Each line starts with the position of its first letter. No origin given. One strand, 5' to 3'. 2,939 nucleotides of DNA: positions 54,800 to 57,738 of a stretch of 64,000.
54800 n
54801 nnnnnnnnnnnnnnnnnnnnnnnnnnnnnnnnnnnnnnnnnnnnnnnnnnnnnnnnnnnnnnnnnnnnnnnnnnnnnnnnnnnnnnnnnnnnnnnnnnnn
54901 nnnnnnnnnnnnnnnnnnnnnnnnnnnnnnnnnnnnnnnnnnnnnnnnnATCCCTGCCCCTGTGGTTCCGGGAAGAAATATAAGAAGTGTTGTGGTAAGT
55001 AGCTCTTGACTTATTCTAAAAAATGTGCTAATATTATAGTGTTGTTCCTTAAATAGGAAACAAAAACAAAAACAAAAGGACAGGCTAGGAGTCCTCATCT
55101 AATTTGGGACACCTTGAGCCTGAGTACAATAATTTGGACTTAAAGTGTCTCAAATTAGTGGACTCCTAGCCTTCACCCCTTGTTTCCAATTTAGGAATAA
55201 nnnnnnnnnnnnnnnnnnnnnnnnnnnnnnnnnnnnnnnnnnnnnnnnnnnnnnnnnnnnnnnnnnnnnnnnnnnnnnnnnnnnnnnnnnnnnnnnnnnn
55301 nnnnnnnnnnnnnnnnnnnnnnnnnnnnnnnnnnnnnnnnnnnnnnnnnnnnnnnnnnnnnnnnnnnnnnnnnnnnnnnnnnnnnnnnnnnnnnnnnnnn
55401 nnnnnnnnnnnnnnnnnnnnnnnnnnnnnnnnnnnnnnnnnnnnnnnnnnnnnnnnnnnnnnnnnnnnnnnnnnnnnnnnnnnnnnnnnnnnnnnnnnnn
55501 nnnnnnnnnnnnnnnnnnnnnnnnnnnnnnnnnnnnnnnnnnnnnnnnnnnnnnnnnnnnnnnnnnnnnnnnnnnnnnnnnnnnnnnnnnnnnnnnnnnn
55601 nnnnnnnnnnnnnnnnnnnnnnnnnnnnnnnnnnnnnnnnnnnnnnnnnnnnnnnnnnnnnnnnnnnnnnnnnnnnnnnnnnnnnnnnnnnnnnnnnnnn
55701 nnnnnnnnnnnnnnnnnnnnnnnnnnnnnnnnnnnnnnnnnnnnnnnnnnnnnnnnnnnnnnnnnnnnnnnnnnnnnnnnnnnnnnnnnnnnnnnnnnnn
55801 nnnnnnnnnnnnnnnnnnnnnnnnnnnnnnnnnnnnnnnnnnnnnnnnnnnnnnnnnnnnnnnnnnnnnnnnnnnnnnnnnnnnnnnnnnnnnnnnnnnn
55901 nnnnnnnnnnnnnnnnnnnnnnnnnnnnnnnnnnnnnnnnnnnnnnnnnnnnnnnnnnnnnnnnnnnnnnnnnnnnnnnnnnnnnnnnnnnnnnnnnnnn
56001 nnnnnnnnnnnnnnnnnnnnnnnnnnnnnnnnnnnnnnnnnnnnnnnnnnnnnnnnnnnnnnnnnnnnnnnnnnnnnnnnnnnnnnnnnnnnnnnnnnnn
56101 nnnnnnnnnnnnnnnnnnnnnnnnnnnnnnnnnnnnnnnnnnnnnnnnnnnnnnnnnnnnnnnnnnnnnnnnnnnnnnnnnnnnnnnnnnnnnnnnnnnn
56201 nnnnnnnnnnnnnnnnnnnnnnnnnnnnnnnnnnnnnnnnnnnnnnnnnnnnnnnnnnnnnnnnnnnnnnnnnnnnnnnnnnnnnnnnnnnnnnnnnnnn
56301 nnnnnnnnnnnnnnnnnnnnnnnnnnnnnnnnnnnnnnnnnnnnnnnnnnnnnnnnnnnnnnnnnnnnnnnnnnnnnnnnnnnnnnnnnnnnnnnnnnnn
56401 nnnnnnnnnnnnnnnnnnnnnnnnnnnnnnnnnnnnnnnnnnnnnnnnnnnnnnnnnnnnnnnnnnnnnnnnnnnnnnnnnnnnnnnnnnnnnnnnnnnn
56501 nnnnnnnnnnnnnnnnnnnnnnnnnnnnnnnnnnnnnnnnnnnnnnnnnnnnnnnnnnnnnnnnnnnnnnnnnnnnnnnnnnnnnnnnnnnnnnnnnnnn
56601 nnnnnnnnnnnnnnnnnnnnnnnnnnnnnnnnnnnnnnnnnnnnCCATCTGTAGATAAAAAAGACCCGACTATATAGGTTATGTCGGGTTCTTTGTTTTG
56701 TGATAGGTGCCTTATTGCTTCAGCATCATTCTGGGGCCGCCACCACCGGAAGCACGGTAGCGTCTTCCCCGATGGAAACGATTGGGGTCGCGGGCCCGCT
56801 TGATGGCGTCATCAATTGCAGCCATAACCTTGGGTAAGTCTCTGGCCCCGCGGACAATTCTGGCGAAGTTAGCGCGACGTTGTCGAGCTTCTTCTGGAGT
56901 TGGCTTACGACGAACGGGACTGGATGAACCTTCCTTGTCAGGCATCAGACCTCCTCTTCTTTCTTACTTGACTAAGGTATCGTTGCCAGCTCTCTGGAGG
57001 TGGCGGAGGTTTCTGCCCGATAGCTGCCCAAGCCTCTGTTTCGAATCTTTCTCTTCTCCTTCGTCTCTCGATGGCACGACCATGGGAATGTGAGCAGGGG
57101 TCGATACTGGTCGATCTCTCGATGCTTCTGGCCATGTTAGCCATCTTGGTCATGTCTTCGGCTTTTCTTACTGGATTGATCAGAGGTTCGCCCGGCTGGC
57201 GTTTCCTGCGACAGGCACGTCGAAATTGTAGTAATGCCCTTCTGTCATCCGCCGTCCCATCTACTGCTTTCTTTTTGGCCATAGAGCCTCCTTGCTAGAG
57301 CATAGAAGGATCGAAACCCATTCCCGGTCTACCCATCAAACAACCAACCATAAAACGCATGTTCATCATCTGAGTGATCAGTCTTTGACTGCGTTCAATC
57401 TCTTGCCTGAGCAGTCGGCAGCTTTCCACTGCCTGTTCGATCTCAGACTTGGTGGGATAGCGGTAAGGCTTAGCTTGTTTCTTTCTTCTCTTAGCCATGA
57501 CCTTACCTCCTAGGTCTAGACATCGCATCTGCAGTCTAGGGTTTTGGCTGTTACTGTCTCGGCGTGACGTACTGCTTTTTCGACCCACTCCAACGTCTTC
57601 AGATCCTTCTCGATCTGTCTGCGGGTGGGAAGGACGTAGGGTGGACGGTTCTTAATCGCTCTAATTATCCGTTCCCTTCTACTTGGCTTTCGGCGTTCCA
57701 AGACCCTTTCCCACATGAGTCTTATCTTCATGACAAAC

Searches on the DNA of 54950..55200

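Call 93: search_rna_families(source=window, start=54950, end=55200, threshold=evalue, max_evalue=1)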
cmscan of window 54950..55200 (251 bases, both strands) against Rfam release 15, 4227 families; matches with E-value up to 1: 4.
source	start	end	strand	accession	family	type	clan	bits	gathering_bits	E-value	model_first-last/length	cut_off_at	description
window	55082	55173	-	RF03839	MIR2599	Gene; miRNA;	-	23.4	120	0.02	1-132/132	no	MIR2599 microRNA precursor family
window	55081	55173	-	RF03723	MIR7125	Gene; miRNA;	-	22.4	100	0.014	1-107/107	no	MIR7125 microRNA precursor family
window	55081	55173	+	RF04128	MIR8562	Gene; miRNA;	-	21.6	211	0.047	1-242/242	no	MIR8562 microRNA precursor family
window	55018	55194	-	RF02452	ncr1575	Gene; sRNA;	-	20.6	60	0.72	1-212/212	no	Bacillus sRNA ncr1575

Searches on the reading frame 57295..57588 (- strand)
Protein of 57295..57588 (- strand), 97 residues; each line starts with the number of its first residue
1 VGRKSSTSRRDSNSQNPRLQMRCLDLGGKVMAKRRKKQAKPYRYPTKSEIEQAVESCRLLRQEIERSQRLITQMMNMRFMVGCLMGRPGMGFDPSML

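Call 51: search_protein_families(library=phrogs, proteins=[window:57295-57588:-], max_evalue=0.01)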
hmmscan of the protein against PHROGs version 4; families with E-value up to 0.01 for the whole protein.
window:57295-57588:- (97 aa): 0 families

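Call 52: search_protein_families(library=pfam, proteins=[window:57295-57588:-], max_evalue=0.1)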
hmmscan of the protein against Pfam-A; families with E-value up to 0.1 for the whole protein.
window:57295-57588:- (97 aa): 1 family
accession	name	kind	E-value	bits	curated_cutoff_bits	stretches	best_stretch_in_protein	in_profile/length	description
PF25792.1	BREX_BrxC_helical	-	0.097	13.4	27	0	34-76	42-83/123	BREX ATP-binding protein BrxC alpha helical domain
